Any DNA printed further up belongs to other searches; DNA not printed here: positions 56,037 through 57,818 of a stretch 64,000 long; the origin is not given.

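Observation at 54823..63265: Orphan vgrG island of the vgrG1b type carrying extra cargo genes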

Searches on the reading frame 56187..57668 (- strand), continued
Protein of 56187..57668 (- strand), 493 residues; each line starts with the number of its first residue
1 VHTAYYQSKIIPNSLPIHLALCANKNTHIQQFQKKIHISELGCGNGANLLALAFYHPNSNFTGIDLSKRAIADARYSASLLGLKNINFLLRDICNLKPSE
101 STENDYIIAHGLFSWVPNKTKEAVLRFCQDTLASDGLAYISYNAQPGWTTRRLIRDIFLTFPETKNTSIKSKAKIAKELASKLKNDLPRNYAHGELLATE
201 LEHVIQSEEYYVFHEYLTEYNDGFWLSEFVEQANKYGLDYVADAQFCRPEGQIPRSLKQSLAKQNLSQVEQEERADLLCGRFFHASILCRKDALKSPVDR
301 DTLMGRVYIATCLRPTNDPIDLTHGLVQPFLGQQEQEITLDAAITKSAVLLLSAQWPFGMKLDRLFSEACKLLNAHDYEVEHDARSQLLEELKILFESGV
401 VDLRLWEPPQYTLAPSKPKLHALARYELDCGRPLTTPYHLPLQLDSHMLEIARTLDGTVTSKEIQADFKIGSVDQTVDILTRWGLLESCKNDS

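Call 19: find_encoding_contigs(protein=P0024, flank=8000, max_places=2)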
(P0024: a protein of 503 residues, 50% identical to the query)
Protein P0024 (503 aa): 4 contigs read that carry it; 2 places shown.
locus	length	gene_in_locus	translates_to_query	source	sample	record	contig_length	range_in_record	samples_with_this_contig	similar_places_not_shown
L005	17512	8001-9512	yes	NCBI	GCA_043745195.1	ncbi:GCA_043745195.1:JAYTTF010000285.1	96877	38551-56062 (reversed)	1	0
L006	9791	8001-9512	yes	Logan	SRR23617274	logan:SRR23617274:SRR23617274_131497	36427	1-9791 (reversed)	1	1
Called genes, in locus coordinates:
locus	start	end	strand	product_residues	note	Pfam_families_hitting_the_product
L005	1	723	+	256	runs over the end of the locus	-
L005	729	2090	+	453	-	PF05936:T6SS_VasE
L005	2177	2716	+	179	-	-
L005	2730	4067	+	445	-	PF13646:HEAT_2 (faint)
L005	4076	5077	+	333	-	PF09937:DUF2169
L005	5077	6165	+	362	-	PF00109:ketoacyl-synt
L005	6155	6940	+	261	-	PF13665:Tox-PAAR-like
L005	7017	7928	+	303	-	PF11876:TsiV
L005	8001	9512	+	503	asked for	PF02390:Methyltransf_4, PF08241:Methyltransf_11, PF08242:Methyltransf_12, PF13649:Methyltransf_25, PF13847:Methyltransf_31, PF10119:MethyTransf_Reg, PF21782:WHD_PKMT (faint)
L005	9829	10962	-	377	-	-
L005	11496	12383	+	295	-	PF01551:Peptidase_M23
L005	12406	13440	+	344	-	PF12006:DUF3500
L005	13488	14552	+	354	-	PF14583:Pectate_lyase22 (faint), PF26549:Tricorn_N (faint)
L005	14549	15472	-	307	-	PF01261:AP_endonuc_2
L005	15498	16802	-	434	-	PF02885:Glycos_trans_3N, PF00591:Glycos_transf_3, PF07831:PYNP_C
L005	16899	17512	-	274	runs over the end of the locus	PF00459:Inositol_P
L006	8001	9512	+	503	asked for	PF02390:Methyltransf_4, PF08241:Methyltransf_11, PF08242:Methyltransf_12, PF13649:Methyltransf_25, PF13847:Methyltransf_31, PF10119:MethyTransf_Reg, PF21782:WHD_PKMT (faint)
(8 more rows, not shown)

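Call 26: search_solved_structures(query=window:56187-57668:-, max_evalue=0.001, show_alignments=1)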
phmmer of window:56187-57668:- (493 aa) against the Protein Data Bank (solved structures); distinct sequences matched with E-value up to 0.001: 7.
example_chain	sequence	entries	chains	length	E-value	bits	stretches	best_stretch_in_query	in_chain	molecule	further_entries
5dnk_A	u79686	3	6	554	9.5e-46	159.9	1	34-404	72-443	protein lysine methyltransferase 1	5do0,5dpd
5doo_A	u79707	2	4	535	4.9e-38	134.4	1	38-428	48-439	protein lysine methyltransferase 2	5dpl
3mgg_A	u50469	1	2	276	1.1e-06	31.1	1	37-109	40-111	Methyltransferase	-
6mro_A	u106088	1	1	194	1.3e-06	30.8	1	40-137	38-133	methyl transferase from Methanosarcina acetivorans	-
8gdu_A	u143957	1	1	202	1.6e-06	30.5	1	40-137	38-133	Methyltransferase domain-containing protein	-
5f8c_A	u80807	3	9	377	0.00026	23.3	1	37-96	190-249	Methyltransferase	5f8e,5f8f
7bgg_A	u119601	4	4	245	0.0003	23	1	37-130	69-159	heterocyclic toxin methyltransferase (Rv0560c) | 2-heptyl-1-hydroxyquinolin-4(1H)-one methyltransferase | Uncharacterized protein Rv0560c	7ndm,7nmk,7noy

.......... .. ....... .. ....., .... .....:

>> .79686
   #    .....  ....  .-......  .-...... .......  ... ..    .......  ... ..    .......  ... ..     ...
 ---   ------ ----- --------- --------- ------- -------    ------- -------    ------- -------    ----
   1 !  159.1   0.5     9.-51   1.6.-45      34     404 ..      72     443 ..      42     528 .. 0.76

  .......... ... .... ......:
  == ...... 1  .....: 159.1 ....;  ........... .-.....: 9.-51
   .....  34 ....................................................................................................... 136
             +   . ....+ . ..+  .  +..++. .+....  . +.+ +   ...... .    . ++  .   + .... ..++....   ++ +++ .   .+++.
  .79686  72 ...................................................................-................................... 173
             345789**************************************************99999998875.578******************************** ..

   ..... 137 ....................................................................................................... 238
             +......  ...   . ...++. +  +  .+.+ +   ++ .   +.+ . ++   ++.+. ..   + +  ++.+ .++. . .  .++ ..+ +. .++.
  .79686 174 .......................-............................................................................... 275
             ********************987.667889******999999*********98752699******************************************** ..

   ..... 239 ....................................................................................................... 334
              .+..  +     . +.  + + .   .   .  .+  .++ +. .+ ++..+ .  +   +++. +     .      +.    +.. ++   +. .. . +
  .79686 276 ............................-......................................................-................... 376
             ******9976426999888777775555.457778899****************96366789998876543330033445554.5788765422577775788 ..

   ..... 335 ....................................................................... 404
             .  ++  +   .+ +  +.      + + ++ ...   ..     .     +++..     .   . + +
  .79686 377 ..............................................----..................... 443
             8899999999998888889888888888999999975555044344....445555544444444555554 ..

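Call 27: find_related_loci(query=A1, collection=genome_contigs, flank=10000)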
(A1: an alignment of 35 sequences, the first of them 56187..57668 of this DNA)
Query A1 (493 aa) in genome_contigs; peptide patterns used: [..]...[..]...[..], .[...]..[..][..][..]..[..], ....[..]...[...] (x = any residue, [..] = any of these).
600 stretches matched a pattern (row limit reached: there are more); 575 encode a relative of the query (tblastn E <= 1e-3); the best 80 are kept; 80 distinct loci.
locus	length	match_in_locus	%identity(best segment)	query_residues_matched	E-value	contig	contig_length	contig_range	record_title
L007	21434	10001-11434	49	6-483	3e-154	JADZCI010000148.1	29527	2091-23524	MAG: Bryobacterales bacterium isolate SJ717 c_000000261328, whole genome shotgun sequence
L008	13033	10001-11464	50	6-487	3e-149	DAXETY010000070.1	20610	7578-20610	MAG TPA_asm: Desulfobacterales bacterium isolate cl_S6C574 S6Ck119_85452, whole genome shotgun sequence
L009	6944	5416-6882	48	6-488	2e-148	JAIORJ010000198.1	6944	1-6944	MAG: Methanococcoides sp. isolate SMBSF15 20073_Bin_1_contigs_1_c_000000000781, whole genome shotgun sequence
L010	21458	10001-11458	45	6-491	2e-138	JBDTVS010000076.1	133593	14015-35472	MAG: Acidobacteriota bacterium isolate cluster3_bin.73 NODE_164_length_133593_cov_10.768942, whole genome shotgun sequen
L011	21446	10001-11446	46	6-486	1e-138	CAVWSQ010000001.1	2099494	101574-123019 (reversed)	MAG: uncultured Acidobacteriota bacterium isolate MFD04944.bin.1.4 genome assembly, contig: contig_18517, whole genome s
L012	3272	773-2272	33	6-492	4e-77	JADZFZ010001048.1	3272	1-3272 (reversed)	MAG: Deltaproteobacteria bacterium isolate SJ883 c_000001230751, whole genome shotgun sequence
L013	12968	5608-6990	33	3-457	1e-65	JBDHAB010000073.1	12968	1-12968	MAG: Gemmatimonadota bacterium isolate M3-44_Bin_129 M3-44_Bin_129_scaffold_33152, whole genome shotgun sequence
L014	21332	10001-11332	32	6-457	6e-65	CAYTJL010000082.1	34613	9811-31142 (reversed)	MAG TPA_asm: uncultured Polyangiaceae bacterium isolate SRP189682_co1_9 genome assembly, contig: NODE_1719_length_34613_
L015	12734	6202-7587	31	6-465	9e-64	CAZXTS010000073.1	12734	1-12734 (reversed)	MAG TPA_asm: uncultured Chloracidobacterium sp. isolate SRP072547_co1_246 genome assembly, contig: NODE_9018_length_1273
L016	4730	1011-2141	33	38-439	5e-63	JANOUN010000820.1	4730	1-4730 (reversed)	MAG: Planctomycetota bacterium isolate VAR_39_metabat_103_sub VAR_39_k141_4166022, whole genome shotgun sequence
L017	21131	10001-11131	32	9-404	1e-62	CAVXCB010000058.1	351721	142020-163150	MAG: uncultured Planctomycetaceae bacterium isolate MFD02579.bin.2.29 genome assembly, contig: contig_4297, whole genome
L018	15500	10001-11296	31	37-467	1e-61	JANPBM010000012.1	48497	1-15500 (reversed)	MAG: Acidobacteriota bacterium isolate VAR_78_metabat_75 VAR_78_k141_1840722, whole genome shotgun sequence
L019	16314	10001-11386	32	6-464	1e-63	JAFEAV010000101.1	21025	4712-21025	MAG: Cyanobacteria bacterium SZAS LIN-3 LIN-537__101__length-21025, whole genome shotgun sequence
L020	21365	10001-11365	30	6-458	1e-60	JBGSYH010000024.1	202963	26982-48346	MAG: Pyrinomonadaceae bacterium isolate JTS-RE86 k141_2322948, whole genome shotgun sequence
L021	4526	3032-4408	30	1-458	3e-59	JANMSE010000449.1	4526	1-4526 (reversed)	MAG: Deltaproteobacteria bacterium isolate SOY_29_metabat_500 SOY_29_k141_1670100, whole genome shotgun sequence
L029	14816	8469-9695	32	6-439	1e-56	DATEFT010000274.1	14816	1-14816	MAG TPA_asm: Blastocatellia bacterium isolate SMAG_U8766 k141_1465038, whole genome shotgun sequence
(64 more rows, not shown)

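Call 30: find_related_loci(query=A1, collection=metagenome_contigs, flank=10000)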
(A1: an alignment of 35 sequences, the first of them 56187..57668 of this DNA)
Query A1 (493 aa) in metagenome_contigs; peptide patterns used: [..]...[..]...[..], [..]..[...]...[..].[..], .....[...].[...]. (x = any residue, [..] = any of these).
600 stretches matched a pattern (row limit reached: there are more); 505 encode a relative of the query (tblastn E <= 1e-3); the best 80 are kept; 80 distinct loci.
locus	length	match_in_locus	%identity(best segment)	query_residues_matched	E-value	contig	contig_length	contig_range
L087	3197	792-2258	50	6-493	2e-166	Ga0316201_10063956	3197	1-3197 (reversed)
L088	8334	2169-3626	48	3-486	4e-143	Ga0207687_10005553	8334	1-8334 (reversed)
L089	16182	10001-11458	48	3-486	5e-142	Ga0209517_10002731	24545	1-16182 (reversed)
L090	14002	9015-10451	46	8-487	5e-140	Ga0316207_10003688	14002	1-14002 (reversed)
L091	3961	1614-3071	45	6-491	9e-142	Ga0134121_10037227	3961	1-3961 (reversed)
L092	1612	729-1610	43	6-298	5e-75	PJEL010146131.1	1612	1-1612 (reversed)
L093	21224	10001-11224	33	6-439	4e-67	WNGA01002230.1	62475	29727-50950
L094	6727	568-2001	31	6-482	8e-67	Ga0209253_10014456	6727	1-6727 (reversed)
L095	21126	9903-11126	32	6-439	3e-66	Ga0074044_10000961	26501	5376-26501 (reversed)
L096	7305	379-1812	30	6-482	9e-66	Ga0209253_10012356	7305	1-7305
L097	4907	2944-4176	32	6-440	3e-63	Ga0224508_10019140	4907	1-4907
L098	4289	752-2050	31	37-469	2e-62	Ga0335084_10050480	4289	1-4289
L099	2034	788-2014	32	6-439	3e-63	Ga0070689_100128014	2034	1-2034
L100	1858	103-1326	33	6-439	2e-63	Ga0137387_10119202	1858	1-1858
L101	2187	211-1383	32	6-418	3e-61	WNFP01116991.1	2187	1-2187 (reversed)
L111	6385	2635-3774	32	6-405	9e-58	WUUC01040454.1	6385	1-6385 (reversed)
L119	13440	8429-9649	31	6-439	3e-56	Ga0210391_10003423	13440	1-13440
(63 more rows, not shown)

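Call 35: search_protein_families(library=pfam, proteins=[L003:6287-7222:+, L003:7243-7884:+, L005:6155-6940:+, L005:7017-7928:+], max_evalue=1)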
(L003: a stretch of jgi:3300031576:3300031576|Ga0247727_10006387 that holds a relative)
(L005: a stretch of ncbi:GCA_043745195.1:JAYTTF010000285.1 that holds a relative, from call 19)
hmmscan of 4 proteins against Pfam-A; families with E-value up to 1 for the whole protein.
L003:6287-7222:+ (311 aa): 4 families
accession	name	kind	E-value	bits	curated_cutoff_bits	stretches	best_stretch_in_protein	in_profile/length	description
PF13665.11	Tox-PAAR-like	-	9e-15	55.2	31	1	24-127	4-103/108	Toxin PAAR-like domain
PF23865.1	DUF7223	-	0.054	13.1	27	1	203-232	7-36/254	Domain of unknown function (DUF7223)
PF05488.18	PAAR_motif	-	0.067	13.9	27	1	58-123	15-62/70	PAAR motif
PF01155.25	HypA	-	0.074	13.5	28.9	1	206-251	58-99/112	Hydrogenase/urease nickel incorporation, metallochaperone, hypA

L003:7243-7884:+ (213 aa): 1 family
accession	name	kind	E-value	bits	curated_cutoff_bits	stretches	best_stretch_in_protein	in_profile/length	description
PF20504.3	IntS14_C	-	0.17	12.5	25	1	106-131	33-58/104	Integrator complex subunit 14, alpha-helical domain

L005:6155-6940:+ (261 aa): 1 family
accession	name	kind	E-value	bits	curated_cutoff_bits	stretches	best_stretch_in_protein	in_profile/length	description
PF13665.11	Tox-PAAR-like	-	2.6e-14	53.7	31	1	24-127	4-103/108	Toxin PAAR-like domain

L005:7017-7928:+ (303 aa): 1 family
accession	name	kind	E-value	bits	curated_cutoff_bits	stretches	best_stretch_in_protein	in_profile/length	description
PF11876.13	TsiV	-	1.1e-26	94.3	25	1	52-299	18-269/271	Type VI immunity for VRR-NUC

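Call 60: search_dna_similar(query=window:56187-57668:-, collection=plasmids, mode=protein, max_rows=15)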
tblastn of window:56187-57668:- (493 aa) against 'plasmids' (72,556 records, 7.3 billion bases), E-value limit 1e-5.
Records with a match: 26; places in all: 26; records where one place covers at least 80% of the query: 0.
Best place of each record, by identity: <60% 26.
By first word of the organism name: Azospirillum 11; Neisseria 2; Burkholderia 2; Rhodospirillum 2; Methylococcus 1; Niveispirillum 1; Fusobacterium 1; Aureimonas 1; Haematobacter 1; Sulfitobacter 1; and 3 more.
By predicted mobility (MOB-suite, as given by PLSDB): non-mobilizable 25; mobilizable 1.
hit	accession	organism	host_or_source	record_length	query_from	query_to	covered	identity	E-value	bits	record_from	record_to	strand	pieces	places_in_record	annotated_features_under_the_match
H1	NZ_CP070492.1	Methylococcus sp. EFPC2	pure culture,stream biofilm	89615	57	418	73%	29.7%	1e-44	176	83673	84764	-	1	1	class I SAM-dependent methyltransferase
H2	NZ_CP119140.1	Neisseria gonorrhoeae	Homo sapiens,whole organism,blood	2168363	6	301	60%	31.8%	5e-30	132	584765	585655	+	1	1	none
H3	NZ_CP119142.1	Neisseria gonorrhoeae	Homo sapiens,whole organism,synovial ...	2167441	55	301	50%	32.4%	7e-30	131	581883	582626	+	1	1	none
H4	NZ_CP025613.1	Niveispirillum cyanobacteriorum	sing cell,cyanobacterial aggregates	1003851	56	334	57%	24.5%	8e-15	85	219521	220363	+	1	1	none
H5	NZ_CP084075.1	Fusobacterium vincentii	-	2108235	56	289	47%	27.5%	4e-19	99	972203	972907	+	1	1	none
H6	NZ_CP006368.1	Aureimonas sp. AU20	-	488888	56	306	51%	21.3%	3e-8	64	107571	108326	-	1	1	methyltransferase regulatory domain-containing protein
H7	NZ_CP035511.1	Haematobacter massiliensis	single cell,human skin swab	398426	56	244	38%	27.7%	2e-8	65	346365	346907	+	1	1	class I SAM-dependent methyltransferase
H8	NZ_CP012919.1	Azospirillum brasilense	Digitaria eriantha,microbe,root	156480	56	246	39%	26.9%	7e-16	89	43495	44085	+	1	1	class I SAM-dependent methyltransferase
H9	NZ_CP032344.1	Azospirillum brasilense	soil sample,Agricultural field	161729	56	246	39%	26.9%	7e-16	89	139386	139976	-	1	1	class I SAM-dependent methyltransferase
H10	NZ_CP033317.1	Azospirillum brasilense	rhizosphere soil of Digitaria ...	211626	56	246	39%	26.9%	7e-16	89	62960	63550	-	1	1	class I SAM-dependent methyltransferase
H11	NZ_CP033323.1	Azospirillum brasilense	rhizosphere soil of Cynodon ...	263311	56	246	39%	26.9%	7e-16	89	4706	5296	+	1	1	class I SAM-dependent methyltransferase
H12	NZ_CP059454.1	Azospirillum brasilense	Prokaryotes,soil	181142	56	246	39%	26.9%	7e-16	88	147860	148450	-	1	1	class I SAM-dependent methyltransferase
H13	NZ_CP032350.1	Azospirillum brasilense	soil sample,Agricultural field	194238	56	246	39%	26.9%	3e-14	84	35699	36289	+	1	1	class I SAM-dependent methyltransferase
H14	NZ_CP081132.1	Sulfitobacter sp. W074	-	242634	56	244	38%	26.4%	3e-10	71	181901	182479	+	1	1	class I SAM-dependent methyltransferase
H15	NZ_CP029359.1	Azospirillum thermophilum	cell culture,hot spring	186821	56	244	38%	26.3%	1e-12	79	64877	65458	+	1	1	class I SAM-dependent methyltransferase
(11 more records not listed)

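Call 95: find_encoding_contigs(protein=P0042, flank=9000, max_places=1)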
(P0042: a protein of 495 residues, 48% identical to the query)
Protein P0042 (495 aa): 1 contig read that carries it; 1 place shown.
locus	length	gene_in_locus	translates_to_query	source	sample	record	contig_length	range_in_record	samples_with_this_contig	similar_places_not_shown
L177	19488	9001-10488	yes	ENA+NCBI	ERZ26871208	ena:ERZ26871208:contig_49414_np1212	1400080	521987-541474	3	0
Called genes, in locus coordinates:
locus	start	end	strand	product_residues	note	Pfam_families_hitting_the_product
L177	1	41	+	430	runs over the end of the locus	-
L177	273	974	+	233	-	-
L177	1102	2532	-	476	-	PF04616:Glyco_hydro_43, PF14200:RicinB_lectin_2 (weak), PF00652:Ricin_B_lectin, PF14200:RicinB_lectin_2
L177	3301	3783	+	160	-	-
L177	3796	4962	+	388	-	-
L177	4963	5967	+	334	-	PF09937:DUF2169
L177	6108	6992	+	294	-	PF00109:ketoacyl-synt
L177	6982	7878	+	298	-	PF13665:Tox-PAAR-like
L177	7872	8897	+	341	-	PF11876:TsiV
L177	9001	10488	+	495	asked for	PF08241:Methyltransf_11, PF08242:Methyltransf_12, PF13649:Methyltransf_25, PF13847:Methyltransf_31, PF10119:MethyTransf_Reg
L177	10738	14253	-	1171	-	PF13620:CarboxypepD_reg, PF25183:OMP_b-brl_4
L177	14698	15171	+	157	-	PF13548:DUF4126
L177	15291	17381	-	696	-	-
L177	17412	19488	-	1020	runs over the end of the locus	PF13620:CarboxypepD_reg, PF13715:CarbopepD_reg_2, PF25183:OMP_b-brl_4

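Call 96: find_encoding_contigs(protein=P0051, flank=9000, max_places=1)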
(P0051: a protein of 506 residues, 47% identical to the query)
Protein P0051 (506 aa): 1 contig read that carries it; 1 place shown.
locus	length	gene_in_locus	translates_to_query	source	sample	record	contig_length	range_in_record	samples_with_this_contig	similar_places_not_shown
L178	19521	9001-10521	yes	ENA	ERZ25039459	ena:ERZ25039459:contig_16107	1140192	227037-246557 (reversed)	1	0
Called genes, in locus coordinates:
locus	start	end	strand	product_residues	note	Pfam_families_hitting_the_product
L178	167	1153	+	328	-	-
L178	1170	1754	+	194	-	-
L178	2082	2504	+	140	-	-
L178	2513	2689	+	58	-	-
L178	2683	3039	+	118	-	PF20093:DUF6484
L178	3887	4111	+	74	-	-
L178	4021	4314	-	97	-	-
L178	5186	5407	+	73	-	-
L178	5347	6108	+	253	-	PF13665:Tox-PAAR-like, PF08774:VRR_NUC (weak)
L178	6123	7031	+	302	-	PF11876:TsiV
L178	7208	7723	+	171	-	-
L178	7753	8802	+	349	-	PF13646:HEAT_2 (faint)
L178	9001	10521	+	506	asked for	PF13489:Methyltransf_23 (weak), PF02390:Methyltransf_4, PF08241:Methyltransf_11, PF08242:Methyltransf_12, PF13649:Methyltransf_25, PF13847:Methyltransf_31, PF10119:MethyTransf_Reg, PF21782:WHD_PKMT (faint)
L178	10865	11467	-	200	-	-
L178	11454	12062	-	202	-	-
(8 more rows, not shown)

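Call 97: find_encoding_contigs(protein=P0069, flank=9000, max_places=1)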
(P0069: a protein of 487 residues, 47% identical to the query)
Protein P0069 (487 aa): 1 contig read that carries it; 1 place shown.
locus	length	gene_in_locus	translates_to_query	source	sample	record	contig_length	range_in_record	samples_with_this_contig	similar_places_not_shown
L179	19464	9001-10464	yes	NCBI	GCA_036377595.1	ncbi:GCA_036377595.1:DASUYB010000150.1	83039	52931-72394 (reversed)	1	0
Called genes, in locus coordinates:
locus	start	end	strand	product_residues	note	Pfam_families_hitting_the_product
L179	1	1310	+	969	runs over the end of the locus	PF02861:Clp_N, PF13191:AAA_16 (weak), PF23569:NBD_SMAX1 (weak), PF00004:AAA, PF17871:AAA_lid_9, PF07724:AAA_2, PF07728:AAA_5, PF10431:ClpB_D2-small, +2 more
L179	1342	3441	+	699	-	PF05954:Phage_GPD, PF04717:Phage_base_V, PF22178:Gp5_trimer_C, PF06715:Gp5_C (faint), PF22178:Gp5_trimer_C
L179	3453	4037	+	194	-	PF20093:DUF6484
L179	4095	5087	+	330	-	PF09937:DUF2169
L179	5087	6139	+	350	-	PF00109:ketoacyl-synt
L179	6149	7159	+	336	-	PF13665:Tox-PAAR-like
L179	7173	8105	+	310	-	PF11876:TsiV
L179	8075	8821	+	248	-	-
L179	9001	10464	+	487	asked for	PF08241:Methyltransf_11, PF08242:Methyltransf_12, PF13649:Methyltransf_25, PF13847:Methyltransf_31 (weak), PF10119:MethyTransf_Reg, PF21782:WHD_PKMT (weak)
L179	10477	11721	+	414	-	PF13646:HEAT_2 (weak)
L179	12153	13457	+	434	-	PF07719:TPR_2 (faint), PF13432:TPR_16 (weak), PF03783:CsgG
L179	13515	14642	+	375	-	-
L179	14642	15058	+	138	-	-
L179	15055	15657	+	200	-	-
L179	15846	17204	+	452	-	PF05936:T6SS_VasE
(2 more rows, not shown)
